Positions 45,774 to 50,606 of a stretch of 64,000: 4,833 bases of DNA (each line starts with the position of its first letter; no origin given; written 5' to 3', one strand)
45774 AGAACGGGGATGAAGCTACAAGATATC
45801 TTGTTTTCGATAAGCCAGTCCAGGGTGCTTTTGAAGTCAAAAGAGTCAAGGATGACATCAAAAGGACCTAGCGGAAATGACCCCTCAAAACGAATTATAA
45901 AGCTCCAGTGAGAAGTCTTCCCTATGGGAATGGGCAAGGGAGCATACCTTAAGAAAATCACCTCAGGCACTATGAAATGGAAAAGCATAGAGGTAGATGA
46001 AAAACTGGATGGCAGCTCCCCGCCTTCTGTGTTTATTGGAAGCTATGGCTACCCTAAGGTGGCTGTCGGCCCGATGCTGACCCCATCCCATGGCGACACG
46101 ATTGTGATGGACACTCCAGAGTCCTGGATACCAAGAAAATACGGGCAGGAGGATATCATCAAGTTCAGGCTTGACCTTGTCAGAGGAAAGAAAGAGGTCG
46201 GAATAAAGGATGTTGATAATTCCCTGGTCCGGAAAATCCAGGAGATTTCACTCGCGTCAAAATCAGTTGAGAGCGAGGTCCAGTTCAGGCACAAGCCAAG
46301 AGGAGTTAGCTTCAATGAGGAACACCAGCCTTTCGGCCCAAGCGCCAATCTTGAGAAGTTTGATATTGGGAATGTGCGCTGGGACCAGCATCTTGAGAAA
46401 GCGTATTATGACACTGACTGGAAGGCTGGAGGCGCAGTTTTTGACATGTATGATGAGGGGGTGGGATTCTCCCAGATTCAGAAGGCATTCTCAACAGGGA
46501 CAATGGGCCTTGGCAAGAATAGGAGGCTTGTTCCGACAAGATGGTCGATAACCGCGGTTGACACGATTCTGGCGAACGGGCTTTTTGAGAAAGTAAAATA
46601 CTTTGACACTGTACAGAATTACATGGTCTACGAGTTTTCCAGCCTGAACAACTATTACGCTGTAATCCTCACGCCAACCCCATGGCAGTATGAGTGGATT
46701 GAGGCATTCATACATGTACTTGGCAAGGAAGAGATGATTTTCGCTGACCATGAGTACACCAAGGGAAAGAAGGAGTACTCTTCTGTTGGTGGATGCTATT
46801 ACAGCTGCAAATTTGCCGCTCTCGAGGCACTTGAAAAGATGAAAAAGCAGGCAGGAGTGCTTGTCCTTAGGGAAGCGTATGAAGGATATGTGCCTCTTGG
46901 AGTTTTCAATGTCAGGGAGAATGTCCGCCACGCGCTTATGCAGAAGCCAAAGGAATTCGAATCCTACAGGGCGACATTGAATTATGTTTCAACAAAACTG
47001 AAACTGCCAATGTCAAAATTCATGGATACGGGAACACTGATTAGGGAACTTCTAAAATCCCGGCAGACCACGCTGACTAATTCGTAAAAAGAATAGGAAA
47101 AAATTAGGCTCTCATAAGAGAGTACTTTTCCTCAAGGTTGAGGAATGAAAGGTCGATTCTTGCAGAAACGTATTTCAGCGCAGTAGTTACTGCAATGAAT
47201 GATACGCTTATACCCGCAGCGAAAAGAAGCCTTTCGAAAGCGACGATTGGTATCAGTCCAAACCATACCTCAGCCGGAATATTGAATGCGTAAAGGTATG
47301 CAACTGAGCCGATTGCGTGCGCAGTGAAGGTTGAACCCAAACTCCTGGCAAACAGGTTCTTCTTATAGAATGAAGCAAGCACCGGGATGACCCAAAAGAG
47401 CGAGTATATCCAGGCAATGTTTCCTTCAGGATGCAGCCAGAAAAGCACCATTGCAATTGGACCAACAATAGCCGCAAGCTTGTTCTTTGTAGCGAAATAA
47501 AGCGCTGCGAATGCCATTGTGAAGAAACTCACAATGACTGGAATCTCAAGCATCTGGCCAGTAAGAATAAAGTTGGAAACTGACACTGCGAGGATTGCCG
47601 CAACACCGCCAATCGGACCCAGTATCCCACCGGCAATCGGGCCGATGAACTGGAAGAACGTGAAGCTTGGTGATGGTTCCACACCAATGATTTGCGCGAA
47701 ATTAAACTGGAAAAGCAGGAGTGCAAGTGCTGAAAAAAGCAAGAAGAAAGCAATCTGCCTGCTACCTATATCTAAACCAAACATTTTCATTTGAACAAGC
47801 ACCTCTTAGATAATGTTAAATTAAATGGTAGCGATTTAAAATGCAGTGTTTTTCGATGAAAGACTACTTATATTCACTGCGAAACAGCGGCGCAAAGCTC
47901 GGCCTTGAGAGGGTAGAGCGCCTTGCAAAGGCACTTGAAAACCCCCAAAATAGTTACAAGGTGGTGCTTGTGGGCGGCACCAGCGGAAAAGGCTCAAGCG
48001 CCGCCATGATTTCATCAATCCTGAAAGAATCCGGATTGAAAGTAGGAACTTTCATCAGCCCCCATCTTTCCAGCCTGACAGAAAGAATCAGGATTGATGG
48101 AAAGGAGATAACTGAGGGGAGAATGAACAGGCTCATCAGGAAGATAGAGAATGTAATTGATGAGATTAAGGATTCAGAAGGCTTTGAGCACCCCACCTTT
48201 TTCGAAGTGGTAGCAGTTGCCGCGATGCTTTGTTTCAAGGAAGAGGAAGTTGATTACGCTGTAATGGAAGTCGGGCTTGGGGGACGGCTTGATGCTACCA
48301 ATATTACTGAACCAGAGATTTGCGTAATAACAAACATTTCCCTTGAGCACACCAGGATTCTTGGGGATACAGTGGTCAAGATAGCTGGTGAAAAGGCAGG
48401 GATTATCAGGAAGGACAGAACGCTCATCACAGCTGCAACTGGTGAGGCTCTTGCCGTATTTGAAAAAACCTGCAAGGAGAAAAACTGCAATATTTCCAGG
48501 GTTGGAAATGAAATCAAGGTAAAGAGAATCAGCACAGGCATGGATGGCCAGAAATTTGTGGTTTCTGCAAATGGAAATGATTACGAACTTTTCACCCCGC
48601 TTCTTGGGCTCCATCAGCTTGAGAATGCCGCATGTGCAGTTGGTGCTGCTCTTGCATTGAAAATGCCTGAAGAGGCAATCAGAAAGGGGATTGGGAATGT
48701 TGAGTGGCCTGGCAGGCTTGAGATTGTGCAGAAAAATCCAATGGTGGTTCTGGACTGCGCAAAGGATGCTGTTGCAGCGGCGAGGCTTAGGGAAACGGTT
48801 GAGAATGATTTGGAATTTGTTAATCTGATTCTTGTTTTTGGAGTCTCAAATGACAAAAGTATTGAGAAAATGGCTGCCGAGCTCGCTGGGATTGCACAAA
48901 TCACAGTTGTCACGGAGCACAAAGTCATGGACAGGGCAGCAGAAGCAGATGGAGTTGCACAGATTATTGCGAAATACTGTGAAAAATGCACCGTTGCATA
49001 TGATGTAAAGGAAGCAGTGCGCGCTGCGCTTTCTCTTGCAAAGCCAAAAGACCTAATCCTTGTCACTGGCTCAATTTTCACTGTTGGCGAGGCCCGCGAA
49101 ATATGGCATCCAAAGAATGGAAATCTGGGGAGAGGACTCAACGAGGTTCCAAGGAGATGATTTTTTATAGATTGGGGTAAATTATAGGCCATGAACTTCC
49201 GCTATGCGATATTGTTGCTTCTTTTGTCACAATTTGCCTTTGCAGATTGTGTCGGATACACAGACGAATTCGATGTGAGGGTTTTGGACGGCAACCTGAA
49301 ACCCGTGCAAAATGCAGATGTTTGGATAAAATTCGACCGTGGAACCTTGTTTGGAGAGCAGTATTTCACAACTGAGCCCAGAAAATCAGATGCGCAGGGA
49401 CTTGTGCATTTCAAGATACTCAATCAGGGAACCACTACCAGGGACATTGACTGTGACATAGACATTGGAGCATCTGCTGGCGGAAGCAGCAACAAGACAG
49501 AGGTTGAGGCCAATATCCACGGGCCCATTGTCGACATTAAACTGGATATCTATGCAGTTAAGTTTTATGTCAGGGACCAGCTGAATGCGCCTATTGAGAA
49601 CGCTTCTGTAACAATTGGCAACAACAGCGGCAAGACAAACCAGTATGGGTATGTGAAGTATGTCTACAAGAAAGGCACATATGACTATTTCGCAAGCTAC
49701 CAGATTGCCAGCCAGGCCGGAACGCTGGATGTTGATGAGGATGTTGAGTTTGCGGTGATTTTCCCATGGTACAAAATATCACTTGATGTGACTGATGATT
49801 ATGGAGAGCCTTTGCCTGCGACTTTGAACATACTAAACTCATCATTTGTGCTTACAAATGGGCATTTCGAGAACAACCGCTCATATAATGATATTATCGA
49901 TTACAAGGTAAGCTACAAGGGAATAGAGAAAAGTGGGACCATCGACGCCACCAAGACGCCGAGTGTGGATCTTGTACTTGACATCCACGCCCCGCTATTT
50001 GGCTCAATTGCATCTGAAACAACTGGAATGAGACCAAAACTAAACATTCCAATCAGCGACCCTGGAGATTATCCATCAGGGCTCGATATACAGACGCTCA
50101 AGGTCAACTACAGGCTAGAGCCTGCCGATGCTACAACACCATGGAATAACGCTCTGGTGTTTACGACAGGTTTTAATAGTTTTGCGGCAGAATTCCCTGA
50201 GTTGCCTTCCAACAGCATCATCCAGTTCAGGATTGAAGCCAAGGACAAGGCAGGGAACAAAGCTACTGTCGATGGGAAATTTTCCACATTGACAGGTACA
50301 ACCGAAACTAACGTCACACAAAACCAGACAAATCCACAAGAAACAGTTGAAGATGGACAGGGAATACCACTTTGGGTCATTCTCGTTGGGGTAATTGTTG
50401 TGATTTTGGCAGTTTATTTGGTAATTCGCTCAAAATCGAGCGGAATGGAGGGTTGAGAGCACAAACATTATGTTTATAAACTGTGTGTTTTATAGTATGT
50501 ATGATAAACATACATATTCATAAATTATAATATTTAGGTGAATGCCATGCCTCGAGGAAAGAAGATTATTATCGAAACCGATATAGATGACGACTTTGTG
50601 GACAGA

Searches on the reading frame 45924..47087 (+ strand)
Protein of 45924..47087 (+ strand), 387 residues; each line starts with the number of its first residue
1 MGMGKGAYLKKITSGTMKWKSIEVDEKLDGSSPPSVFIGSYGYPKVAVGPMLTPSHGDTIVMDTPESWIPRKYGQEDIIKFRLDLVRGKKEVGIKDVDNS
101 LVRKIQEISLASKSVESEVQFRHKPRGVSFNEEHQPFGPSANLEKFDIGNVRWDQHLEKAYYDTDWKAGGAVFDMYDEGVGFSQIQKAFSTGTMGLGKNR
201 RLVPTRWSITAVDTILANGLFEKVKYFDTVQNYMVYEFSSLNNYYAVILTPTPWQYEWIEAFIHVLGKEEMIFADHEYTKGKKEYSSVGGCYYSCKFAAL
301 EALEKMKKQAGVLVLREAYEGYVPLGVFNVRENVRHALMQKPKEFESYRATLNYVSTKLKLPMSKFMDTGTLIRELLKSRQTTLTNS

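Call 44: search_protein_families(library=pfam, proteins=[window:45924-47087:+], max_evalue=0.001)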
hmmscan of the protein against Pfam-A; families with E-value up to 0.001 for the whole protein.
window:45924-47087:+ (387 aa): 2 families
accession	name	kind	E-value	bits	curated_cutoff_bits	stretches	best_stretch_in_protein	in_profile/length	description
PF04894.17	Nre_N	-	4e-85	286.3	25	1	20-263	20-264/270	Archaeal Nre, N-terminal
PF04895.17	Nre_C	-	3.9e-35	120.5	27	1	278-385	2-108/110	Archaeal Nre, C-terminal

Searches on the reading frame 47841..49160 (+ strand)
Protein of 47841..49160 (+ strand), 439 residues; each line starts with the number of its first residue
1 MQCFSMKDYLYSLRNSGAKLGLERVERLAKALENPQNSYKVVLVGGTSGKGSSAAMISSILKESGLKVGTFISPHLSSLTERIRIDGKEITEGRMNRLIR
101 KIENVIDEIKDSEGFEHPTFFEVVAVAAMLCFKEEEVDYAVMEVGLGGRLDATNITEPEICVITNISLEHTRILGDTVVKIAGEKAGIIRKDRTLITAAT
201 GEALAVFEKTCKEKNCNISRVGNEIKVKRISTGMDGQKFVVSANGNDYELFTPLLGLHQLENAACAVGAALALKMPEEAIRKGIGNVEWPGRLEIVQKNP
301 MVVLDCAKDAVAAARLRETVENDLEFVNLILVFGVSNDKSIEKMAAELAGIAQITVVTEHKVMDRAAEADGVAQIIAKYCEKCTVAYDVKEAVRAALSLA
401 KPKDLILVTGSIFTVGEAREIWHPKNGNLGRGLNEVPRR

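Call 44: search_protein_families(library=pfam, proteins=[window:47841-49160:+], max_evalue=0.001)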
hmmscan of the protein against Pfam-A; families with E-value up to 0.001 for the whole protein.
window:47841-49160:+ (439 aa): 2 families
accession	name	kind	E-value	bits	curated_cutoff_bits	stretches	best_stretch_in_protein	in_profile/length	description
PF08245.18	Mur_ligase_M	-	1.4e-18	68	24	1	44-270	1-200/200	Mur ligase middle domain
PF02875.26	Mur_ligase_C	-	6.3e-16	59.8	28.4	1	291-411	1-126/127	Mur ligase, glutamate ligase domain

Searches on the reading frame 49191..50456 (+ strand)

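Call 44: search_protein_families(library=pfam, proteins=[window:49191-50456:+], max_evalue=0.001)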
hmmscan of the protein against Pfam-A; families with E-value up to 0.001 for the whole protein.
window:49191-50456:+ (421 aa): 2 families
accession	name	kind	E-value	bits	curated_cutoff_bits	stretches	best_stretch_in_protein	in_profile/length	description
PF13620.12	CarboxypepD_reg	-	2e-05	25.3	32.3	0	126-170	5-56/82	Carboxypeptidase regulatory-like domain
PF02369.22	Big_1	-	7e-05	23.3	34.9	0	25-103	19-88/93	Bacterial Ig-like domain (group 1)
